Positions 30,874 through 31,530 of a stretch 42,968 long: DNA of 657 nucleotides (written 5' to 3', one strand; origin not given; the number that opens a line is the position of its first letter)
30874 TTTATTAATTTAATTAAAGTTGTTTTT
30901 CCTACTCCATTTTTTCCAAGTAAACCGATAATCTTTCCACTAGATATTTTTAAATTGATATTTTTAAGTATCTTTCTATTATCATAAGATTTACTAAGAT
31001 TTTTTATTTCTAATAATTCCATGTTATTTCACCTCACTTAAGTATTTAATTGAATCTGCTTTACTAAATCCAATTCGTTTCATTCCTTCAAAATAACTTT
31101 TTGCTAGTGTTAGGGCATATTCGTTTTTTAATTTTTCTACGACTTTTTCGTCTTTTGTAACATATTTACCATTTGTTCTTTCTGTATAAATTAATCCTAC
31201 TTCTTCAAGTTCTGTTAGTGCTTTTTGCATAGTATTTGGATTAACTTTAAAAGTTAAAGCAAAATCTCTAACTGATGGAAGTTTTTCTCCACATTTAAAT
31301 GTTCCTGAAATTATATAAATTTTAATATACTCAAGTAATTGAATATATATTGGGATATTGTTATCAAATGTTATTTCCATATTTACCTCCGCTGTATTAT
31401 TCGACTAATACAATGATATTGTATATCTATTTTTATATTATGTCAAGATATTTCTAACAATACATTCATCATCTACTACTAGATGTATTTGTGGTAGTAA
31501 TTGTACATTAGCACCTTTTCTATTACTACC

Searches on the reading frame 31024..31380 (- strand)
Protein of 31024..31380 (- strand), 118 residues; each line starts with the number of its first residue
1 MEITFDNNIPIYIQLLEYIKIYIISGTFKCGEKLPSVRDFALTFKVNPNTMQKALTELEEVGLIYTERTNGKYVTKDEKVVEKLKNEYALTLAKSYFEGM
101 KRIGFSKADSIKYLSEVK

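Call 70: search_protein_families(library=pfam, proteins=[window:31024-31380:-], max_evalue=0.01)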
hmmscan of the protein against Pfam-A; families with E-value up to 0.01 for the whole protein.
window:31024-31380:- (118 aa): 3 families
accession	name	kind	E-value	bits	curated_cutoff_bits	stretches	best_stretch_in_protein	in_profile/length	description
PF00392.27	GntR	-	2.9e-12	46.5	27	1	14-74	4-64/64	Bacterial regulatory proteins, gntR family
PF14502.12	HTH_41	-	2.1e-06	27.5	25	1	29-69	1-41/48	Helix-turn-helix domain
PF13730.12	HTH_36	-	0.0013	19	25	1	34-64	25-55/55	Helix-turn-helix domain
